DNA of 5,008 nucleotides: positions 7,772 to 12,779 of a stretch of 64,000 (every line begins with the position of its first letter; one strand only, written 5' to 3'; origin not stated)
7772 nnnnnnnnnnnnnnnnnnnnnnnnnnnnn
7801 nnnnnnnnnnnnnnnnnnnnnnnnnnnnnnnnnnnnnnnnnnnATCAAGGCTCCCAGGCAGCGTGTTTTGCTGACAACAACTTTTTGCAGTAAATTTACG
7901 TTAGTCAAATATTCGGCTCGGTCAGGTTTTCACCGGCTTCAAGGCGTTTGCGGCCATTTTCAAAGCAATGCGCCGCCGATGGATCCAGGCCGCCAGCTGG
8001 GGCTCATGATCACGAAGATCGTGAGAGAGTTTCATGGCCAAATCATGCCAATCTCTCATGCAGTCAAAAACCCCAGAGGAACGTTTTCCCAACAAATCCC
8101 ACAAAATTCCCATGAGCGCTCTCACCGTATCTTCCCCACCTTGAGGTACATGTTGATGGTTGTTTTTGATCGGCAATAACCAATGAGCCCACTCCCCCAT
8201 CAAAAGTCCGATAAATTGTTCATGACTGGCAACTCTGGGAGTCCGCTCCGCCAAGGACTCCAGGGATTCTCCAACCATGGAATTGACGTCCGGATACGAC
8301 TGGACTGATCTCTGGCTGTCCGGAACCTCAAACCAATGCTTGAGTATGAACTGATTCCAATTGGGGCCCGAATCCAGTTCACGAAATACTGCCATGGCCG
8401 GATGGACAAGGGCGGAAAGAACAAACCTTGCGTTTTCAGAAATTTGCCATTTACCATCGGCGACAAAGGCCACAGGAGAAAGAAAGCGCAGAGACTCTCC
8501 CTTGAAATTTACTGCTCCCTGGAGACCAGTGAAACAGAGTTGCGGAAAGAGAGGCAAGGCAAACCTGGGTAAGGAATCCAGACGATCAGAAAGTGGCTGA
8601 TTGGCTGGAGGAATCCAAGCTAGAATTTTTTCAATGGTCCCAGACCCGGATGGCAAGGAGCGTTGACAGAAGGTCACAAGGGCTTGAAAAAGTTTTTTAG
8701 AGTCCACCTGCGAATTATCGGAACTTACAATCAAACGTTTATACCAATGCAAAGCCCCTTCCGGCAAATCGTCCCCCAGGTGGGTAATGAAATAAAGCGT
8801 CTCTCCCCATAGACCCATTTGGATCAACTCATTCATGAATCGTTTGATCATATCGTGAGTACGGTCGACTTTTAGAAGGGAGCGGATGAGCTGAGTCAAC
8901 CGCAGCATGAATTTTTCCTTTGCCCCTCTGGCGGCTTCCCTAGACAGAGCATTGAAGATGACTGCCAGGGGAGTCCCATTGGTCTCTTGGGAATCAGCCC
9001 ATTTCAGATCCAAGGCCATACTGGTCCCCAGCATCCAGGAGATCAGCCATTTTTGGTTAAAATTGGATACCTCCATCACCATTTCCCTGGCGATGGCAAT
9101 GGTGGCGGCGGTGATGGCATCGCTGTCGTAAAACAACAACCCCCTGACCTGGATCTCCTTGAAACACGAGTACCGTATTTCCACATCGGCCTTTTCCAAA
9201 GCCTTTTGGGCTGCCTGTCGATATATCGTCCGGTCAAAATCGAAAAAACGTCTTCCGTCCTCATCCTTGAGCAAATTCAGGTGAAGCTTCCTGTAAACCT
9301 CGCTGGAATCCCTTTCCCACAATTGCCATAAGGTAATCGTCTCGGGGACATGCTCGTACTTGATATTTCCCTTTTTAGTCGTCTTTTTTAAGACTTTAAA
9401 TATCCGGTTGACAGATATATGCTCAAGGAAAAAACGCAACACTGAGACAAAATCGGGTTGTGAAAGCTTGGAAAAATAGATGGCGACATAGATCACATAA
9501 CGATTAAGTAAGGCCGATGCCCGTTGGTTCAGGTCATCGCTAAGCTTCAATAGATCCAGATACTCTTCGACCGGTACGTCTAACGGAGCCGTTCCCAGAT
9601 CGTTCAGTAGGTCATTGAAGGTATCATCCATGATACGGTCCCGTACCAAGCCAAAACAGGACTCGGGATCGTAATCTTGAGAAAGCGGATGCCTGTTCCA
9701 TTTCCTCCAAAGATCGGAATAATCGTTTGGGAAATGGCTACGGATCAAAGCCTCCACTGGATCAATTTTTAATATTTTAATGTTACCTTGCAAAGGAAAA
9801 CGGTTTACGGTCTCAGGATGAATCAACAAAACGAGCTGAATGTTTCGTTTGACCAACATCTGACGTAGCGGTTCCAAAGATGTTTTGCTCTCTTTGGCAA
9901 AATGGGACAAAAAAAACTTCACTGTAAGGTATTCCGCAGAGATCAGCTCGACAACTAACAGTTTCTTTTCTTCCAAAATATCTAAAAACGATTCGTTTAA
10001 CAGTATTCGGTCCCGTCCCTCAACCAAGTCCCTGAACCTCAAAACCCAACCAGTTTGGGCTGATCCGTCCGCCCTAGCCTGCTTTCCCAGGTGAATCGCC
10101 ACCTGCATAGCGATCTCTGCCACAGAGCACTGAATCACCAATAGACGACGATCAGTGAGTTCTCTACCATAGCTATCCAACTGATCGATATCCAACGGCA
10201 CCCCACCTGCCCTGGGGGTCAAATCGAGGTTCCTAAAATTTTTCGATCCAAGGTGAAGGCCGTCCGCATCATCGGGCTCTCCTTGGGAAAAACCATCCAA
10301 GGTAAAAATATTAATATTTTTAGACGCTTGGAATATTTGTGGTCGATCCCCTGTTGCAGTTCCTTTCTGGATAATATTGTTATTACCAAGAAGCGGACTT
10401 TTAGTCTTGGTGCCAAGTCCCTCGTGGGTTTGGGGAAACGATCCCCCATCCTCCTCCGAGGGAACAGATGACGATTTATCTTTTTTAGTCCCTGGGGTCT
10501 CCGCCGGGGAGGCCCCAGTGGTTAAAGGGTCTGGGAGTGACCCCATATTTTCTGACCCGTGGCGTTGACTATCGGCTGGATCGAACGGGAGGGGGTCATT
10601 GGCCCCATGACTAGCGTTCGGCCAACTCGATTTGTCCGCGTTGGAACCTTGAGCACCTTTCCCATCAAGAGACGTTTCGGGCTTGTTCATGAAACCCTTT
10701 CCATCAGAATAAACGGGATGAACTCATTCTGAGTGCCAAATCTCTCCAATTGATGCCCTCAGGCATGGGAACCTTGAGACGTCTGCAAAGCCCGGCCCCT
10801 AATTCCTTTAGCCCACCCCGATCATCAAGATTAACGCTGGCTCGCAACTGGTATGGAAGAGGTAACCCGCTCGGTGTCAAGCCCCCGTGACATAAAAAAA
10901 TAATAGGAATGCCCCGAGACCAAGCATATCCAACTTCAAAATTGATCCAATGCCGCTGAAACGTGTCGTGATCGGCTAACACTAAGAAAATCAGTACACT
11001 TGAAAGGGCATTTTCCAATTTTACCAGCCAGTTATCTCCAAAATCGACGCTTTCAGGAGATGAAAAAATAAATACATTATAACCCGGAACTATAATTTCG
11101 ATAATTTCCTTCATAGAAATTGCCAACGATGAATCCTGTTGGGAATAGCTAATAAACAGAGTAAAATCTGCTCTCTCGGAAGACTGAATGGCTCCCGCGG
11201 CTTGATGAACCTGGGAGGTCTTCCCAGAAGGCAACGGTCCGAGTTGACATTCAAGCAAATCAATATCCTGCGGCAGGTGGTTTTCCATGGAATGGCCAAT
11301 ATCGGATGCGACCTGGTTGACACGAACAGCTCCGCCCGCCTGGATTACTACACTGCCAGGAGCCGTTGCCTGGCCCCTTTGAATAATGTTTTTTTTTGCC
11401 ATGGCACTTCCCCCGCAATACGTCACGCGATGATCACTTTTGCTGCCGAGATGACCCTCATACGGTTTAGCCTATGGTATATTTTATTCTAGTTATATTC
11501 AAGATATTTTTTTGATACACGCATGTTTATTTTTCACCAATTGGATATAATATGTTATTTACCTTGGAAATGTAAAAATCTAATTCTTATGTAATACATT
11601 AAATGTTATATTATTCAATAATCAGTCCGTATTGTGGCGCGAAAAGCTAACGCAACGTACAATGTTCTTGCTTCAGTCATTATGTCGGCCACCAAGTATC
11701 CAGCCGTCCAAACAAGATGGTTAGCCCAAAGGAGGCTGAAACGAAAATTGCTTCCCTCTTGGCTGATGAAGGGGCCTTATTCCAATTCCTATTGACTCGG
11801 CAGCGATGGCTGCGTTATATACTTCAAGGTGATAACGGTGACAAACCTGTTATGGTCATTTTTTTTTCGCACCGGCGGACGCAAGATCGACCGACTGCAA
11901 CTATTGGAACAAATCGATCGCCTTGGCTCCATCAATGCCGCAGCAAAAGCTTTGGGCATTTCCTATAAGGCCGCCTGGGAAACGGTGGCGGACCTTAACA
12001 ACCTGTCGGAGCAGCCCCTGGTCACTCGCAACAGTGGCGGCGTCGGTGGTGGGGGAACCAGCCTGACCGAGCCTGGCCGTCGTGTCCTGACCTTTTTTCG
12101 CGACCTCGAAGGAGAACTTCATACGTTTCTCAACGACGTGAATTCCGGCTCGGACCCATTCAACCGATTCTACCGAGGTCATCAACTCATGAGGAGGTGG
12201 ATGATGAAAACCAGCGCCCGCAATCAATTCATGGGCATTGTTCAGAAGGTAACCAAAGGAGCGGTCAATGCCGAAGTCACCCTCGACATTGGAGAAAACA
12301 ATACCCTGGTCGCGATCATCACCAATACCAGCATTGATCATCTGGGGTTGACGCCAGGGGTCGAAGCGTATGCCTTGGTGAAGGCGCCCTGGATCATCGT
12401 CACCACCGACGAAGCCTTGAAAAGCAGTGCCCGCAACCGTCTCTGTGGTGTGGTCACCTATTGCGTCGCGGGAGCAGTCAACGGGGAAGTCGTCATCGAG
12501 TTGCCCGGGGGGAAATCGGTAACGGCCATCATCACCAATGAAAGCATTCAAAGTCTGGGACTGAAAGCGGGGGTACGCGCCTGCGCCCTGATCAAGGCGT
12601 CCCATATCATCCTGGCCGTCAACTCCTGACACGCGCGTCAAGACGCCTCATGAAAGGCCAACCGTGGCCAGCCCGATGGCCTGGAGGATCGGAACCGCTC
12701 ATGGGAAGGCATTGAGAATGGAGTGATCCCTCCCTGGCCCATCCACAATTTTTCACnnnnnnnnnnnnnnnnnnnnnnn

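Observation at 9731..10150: STAND/NLR-like core with completely eroded Walker A and Walker B in the 922-aa protein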

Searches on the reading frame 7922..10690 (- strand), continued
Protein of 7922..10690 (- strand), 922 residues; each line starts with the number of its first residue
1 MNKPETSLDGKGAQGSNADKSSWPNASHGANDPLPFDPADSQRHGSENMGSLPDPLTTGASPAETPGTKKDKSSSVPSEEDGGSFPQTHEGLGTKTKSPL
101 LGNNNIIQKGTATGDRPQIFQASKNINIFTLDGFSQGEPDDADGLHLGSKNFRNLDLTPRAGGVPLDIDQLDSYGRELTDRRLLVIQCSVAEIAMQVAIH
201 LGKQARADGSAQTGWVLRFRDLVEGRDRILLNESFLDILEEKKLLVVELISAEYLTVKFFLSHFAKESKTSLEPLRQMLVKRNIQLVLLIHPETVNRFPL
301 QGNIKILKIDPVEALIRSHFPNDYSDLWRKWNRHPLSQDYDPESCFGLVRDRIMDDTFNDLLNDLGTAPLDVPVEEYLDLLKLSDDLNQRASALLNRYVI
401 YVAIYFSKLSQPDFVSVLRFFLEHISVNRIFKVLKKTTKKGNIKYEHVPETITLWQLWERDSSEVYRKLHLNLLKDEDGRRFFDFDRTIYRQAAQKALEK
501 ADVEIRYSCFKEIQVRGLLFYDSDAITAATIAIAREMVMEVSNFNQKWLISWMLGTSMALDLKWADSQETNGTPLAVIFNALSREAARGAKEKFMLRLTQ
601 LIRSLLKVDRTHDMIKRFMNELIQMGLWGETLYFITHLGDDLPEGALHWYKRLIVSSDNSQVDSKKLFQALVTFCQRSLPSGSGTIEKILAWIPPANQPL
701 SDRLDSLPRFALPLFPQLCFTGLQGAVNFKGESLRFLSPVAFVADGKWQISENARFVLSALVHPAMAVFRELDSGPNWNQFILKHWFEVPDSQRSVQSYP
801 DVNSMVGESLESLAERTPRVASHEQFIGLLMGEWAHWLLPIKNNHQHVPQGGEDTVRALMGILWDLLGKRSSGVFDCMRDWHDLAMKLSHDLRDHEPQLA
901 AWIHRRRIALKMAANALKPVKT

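Call 83: list_cluster_members(proteins=[P0003, P0007, P0008, P0010, P0014, P0017, P0018, P0019, P0022, P0028])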
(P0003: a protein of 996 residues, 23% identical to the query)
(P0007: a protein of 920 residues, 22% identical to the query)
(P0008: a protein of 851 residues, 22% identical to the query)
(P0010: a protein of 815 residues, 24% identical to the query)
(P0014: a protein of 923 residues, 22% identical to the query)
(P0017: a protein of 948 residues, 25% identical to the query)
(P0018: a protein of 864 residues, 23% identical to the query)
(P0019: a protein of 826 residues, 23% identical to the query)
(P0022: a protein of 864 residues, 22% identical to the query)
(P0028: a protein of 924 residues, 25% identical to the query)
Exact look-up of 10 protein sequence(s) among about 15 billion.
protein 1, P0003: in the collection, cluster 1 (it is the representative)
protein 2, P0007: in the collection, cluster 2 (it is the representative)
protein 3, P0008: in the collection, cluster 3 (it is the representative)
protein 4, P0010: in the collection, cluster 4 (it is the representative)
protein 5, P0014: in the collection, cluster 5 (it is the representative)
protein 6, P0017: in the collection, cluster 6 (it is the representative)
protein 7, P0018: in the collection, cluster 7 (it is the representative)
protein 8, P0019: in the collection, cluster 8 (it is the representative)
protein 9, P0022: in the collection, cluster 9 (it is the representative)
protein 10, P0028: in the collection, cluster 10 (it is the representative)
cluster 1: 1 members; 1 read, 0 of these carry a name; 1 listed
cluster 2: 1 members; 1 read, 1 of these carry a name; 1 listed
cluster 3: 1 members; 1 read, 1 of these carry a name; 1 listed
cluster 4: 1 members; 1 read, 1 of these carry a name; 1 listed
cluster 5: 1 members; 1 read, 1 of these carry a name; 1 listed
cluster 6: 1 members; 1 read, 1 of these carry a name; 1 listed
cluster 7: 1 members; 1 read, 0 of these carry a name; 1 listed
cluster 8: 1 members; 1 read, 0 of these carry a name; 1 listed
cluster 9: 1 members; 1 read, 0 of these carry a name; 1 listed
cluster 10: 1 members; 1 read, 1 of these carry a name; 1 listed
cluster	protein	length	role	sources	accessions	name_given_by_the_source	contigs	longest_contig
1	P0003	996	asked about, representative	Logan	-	-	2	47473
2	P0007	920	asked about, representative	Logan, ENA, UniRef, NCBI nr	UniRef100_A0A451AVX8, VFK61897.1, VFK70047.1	Uncharacterized protein n=1 Tax=Candidatus Kentrum sp. UNK TaxID=2126344 ... | MAG: hypothetical protein BECKUNK1418G_GA0071005_10207 [Candidatus Kentron sp. UNK]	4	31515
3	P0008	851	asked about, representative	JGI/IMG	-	hypothetical protein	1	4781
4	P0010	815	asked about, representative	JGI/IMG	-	gas vesicle protein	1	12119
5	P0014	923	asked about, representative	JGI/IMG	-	hypothetical protein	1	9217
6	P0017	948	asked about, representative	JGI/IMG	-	hypothetical protein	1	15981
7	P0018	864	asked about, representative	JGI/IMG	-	-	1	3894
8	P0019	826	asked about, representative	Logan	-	-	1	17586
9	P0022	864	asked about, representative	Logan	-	-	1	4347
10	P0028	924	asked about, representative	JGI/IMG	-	hypothetical protein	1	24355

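Call 86: search_dna_similar(query=window:7922-10690:-, collection=plasmids, mode=protein, max_evalue=0.001, max_rows=15)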
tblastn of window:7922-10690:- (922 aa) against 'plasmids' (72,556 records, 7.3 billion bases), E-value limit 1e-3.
No match.

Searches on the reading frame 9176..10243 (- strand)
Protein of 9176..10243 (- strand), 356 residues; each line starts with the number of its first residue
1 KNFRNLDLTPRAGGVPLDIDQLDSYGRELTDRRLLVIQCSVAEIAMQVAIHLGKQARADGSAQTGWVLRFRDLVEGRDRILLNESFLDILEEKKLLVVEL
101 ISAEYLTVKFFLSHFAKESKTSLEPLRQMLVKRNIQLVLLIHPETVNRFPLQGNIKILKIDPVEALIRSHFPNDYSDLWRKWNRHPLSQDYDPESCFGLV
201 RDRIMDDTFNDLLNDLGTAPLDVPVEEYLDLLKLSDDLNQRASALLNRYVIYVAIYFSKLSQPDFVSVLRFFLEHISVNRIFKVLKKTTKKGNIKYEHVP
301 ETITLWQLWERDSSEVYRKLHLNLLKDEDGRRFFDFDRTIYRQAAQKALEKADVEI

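Call 53: search_solved_structures(query=A4, max_evalue=10)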
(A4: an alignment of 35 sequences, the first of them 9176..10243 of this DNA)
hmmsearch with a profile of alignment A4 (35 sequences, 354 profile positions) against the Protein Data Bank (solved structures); distinct sequences matched with E-value up to 10: 3.
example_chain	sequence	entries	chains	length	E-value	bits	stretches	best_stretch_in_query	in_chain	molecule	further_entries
4hhu_A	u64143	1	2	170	0.0039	19.4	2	98-159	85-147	OR280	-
2jam_A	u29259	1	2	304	0.65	12.1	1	134-214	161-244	CALCIUM/CALMODULIN-DEPENDENT PROTEIN KINASE TYPE 1G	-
4v3k_C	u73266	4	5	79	0.68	12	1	82-150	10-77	E3 UBIQUITIN-PROTEIN LIGASE RNF38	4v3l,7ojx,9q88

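Call 56: predict_structure(alignment_id=A4)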
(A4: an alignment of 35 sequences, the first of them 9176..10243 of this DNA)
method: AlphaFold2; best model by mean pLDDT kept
length: 356 residues; sequences in the alignment: 35
mean_pLDDT: 86.6   pTM: 0.68
mean pLDDT of the five models: 86.6, 85.0, 84.5, 83.8, 83.8
residues with pLDDT >= 90: 200; 70-90: 120; 50-70: 28; < 50: 8
segments of 3 or more residues with pLDDT < 50: 76-78, 218-220
pLDDT, mean of each block of 10 residues (from residue 1): 79 71 92 94 93 89 85 58 70 88 87 71 84 93 90 88 93 95 86 84 93 70 76 93 95 95 98 95 84 91 96 95 92 91 91 70
secondary structure, 60 per line:
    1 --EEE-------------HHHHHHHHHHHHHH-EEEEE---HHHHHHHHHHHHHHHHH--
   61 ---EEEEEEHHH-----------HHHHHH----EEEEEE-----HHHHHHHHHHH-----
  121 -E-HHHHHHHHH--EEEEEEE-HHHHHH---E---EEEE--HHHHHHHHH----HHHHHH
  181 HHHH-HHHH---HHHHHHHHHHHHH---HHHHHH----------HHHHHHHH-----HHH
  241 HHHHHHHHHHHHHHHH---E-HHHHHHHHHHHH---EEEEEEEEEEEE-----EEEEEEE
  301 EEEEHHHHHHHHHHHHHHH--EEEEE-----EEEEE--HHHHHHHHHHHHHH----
elements in order: E3-5 H19-32 E34-38 H42-58 E64-69 H84-89 E94-99 H105-115 H124-132 E135-141 H143-148 E156-159 H162-170 H175-184 H186-189 H193-205 H209-214 H225-232 H238-256 H262-273 E277-288 E294-304 H305-319 E322-326 E332-336 H339-352

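Call 59: fold_search(model_id=the predicted structure, library=pdb)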
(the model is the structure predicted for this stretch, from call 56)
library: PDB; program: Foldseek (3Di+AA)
matches with E <= 10: 686; with E <= 0.001: 24
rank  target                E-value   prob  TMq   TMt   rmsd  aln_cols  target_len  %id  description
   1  9ln6_A                1.4e-05  1.00  0.30  0.15  13.7       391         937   12  Structure of human NLRP14-UHRF1 complex (released 2026-03-18)
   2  7xc2_A                2.3e-05  1.00  0.33  0.16  16.9       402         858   11  Cryo EM structure of oligomeric complex formed by wheat CNL Sr35 and the effector AvrSr35 of the wheat stem rust patho (released 2022-09-21)
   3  8jol_B                4.4e-05  1.00  0.33  0.25  16.1       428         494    9  cryo-EM structure of the CED-4/CED-3 holoenzyme (released 2023-06-28)
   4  7uiv_F                7.7e-05  1.00  0.31  0.21  13.8       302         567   12  ClpAP complex bound to ClpS N-terminal extension, class IIa (released 2022-11-09)
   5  8jns_D                7.7e-05  1.00  0.34  0.31  19.0       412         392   10  cryo-EM structure of a CED-4 hexamer (released 2023-06-28)
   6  2a5y_B                1.4e-04  1.00  0.31  0.24  18.2       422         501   10  Structure of a CED-4/CED-9 complex (released 2005-10-11)
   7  2a5y_C                1.5e-04  0.99  0.29  0.28  19.2       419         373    9  Structure of a CED-4/CED-9 complex (released 2005-10-11)
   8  9zjr                  1.7e-04  0.99  0.29  0.14  10.5       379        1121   11  Human sterile alpha motif domain-containing protein 9 (SAMD9), monomer (released 2026-02-25)
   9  9zjs_B                1.8e-04  1.00  0.29  0.14   9.6       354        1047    9  Human sterile alpha motif domain-containing protein 9 (SAMD9), asymmetric dimer "shell" shape (released 2026-02-25)
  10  5wc2                  1.9e-04  1.00  0.30  0.29  13.8       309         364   13  Crystal Structure of ADP-bound human TRIP13 (released 2018-04-25)
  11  5vqa                  2.1e-04  0.99  0.26  0.26  14.8       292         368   13  Structure of human TRIP13, ATP-bound form (released 2017-06-14)
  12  7jk6_E                2.1e-04  0.98  0.29  0.28  14.9       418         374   11  Structure of Drosophila ORC in the active conformation (released 2020-09-09)
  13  9xrl_AK               2.2e-04  1.00  0.31  0.16  15.2       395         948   10  Structure of mouse cytoplasmic lattice (CPL) repeating unit (released 2026-03-18)
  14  3shf                  2.5e-04  0.99  0.29  0.12  18.7       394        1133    8  Crystal structure of the R265S mutant of full-length murine Apaf-1 (released 2011-08-24)
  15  5zr1_B                2.8e-04  0.96  0.22  0.21  16.4       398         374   12  Saccharomyces Cerevisiae Origin Recognition Complex Bound to a 72-bp Origin DNA containing ACS and B1 element (released 2018-07-11)
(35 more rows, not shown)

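Call 90: find_homologous_proteins(query=A4, max_evalue=0.001)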
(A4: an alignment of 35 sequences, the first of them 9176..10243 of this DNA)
Query A4 (35 sequences): 8000 candidates shared short words with the query, none scored E <= 0.001.

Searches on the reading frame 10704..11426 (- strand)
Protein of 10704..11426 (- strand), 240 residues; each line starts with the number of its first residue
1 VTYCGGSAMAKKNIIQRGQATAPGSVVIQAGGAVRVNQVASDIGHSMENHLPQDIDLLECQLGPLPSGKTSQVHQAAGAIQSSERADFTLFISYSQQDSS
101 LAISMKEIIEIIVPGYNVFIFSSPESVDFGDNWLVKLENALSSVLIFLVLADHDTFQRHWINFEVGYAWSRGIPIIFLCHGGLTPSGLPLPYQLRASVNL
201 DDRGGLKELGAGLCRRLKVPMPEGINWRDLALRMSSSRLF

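Call 3: search_protein_families(library=pfam, proteins=[window:10704-11426:-], max_evalue=1)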
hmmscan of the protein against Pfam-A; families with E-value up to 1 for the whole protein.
window:10704-11426:- (240 aa): 3 families
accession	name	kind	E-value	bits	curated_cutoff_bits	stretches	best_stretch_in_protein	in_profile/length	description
PF13676.11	TIR_2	-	8e-06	26.8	28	1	91-181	2-92/122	TIR domain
PF08937.16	ThsB_TIR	-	0.00053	20.8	21.2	1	91-179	1-94/100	Thoeris protein ThsB, TIR-like domain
PF23277.2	Ig_Dlec1_1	-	0.22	12.2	29.7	0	111-147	59-98/105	Deleted in lung and esophageal cancer protein 1 Ig domain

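Call 4: search_protein_families(library=padloc, proteins=[window:10704-11426:-], max_evalue=1)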
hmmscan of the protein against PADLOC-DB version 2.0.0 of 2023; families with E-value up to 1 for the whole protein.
window:10704-11426:- (240 aa): 8 families
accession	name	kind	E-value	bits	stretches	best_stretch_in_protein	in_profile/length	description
PDLC00419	ThsB1|ThsB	-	6.7e-05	20.8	1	75-169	16-109/165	TIR-like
PDLC00431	ThsB1|ThsB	-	0.00036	19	1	138-176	57-95/162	TIR-like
PDLC00436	ThsB1|ThsB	-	0.00051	17.6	1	79-168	27-116/183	TIR-like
PDLC04688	PDC-M50B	-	0.0014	16.8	1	139-175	59-95/162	-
PDLC00418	ThsB1|ThsB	-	0.0014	16.5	1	145-189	65-109/155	TIR-like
PDLC00433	ThsB1|ThsB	-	0.0015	16.5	1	138-176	54-92/164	TIR-like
PDLC03016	TIR-TM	-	0.0023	15.9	1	90-166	3-78/293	-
PDLC00422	ThsB1|ThsB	-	0.023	12.2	1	79-120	32-71/194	TIR-like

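Call 5: search_protein_families(library=ncbifam, proteins=[window:10704-11426:-], max_evalue=1)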
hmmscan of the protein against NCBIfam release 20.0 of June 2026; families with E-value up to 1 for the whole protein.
window:10704-11426:- (240 aa): 2 families
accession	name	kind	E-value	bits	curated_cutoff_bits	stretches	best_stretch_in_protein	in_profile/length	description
NF058526.1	Thoeris_type3_ThcB4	equivalog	8.5e-05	21.6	220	1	89-186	129-223/375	Thoeris type III anti-phage system protein ThcB4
NF042941.1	Retron_TIR_antiphage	equivalog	0.06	12.1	600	1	82-171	334-420/464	TIR domain-containing anti-phage reverse transcriptase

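Call 15: search_protein_families(library=phrogs, proteins=[window:10704-11426:-], max_evalue=1)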
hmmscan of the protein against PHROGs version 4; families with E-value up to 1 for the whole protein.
window:10704-11426:- (240 aa): 6 families
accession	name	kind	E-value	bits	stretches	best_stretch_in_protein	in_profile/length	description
phrog_29177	-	unknown function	1.9e-20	74.5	1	89-207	5-124/250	-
phrog_6988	-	unknown function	0.0065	17.4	1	88-177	4-99/135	-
phrog_13899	-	unknown function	0.011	16.1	1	90-166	3-78/275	-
phrog_16139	-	unknown function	0.17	11.9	1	150-180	256-285/323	-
phrog_23497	-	unknown function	0.18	12.3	1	163-182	168-187/231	-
phrog_15646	-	unknown function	0.25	11.8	1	70-165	142-234/293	-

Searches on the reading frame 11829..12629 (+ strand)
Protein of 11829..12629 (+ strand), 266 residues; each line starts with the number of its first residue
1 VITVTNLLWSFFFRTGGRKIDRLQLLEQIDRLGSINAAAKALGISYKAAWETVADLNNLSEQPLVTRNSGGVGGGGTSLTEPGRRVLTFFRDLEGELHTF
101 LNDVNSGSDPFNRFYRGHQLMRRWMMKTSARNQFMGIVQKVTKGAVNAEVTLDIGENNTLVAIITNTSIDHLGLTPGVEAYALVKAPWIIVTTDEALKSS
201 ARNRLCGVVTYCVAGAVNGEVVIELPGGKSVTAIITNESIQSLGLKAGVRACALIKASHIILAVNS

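Call 87: search_protein_families(library=pfam, proteins=[window:11829-12629:+], max_evalue=0.00001)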
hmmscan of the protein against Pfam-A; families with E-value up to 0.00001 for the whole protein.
window:11829-12629:+ (266 aa): 2 families
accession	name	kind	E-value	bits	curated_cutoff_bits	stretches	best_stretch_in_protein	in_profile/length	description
PF03459.23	TOBE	-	1.7e-30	105.5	22.3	2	128-191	1-64/64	TOBE domain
PF00126.33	HTH_1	-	1.4e-10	41.4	26.6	1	21-84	2-60/60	Bacterial regulatory helix-turn-helix protein, lysR family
